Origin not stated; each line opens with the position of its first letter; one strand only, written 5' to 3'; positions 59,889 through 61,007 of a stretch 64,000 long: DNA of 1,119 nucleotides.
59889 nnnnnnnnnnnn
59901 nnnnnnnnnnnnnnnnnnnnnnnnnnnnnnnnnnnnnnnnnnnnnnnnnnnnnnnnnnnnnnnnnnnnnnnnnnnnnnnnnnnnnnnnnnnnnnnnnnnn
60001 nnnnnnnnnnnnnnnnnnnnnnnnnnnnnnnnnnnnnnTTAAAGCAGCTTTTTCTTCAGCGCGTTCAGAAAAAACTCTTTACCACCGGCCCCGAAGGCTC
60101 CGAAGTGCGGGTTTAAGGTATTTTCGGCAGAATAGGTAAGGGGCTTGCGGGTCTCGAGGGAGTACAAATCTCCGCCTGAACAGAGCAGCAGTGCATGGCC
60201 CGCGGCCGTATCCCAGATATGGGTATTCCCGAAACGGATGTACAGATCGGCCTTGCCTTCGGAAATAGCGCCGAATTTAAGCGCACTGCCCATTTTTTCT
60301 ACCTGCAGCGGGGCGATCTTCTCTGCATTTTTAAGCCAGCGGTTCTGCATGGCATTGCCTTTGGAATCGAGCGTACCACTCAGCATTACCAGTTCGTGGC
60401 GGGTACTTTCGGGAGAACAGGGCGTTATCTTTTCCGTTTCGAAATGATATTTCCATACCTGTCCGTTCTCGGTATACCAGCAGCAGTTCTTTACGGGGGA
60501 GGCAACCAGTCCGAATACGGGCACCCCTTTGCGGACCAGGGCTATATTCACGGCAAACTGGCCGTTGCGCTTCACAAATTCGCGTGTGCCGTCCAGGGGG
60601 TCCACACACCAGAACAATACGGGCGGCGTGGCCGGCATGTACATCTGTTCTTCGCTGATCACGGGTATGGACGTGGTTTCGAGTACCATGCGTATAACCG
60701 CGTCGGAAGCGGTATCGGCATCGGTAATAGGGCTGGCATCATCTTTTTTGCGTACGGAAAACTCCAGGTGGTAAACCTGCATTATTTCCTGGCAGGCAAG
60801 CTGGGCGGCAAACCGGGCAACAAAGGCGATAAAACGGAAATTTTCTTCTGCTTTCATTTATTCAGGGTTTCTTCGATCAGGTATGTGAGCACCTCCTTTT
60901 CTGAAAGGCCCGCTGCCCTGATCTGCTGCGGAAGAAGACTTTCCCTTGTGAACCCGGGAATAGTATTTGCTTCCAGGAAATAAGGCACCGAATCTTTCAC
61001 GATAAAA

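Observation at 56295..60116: ytgABCD-like metal uptake operon in which the first permease is fused to a DtxR-like repressor domain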

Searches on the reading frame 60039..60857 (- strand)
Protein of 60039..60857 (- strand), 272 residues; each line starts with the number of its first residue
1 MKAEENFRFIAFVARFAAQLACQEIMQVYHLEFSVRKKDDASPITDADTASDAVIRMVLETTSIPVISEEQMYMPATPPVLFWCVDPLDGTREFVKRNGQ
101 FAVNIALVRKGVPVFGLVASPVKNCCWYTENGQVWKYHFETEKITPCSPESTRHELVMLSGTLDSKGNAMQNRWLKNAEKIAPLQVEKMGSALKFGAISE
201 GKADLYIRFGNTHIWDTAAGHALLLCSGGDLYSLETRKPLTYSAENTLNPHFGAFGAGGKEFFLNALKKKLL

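Call 49: search_protein_families(library=pfam, proteins=[window:60039-60857:-], max_evalue=0.01)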
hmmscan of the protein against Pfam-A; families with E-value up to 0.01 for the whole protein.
window:60039-60857:- (272 aa): 1 family
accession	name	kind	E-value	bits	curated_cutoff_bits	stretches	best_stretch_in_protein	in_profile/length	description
PF00459.30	Inositol_P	-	5.6e-41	141.2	27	1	12-246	7-249/271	Inositol monophosphatase family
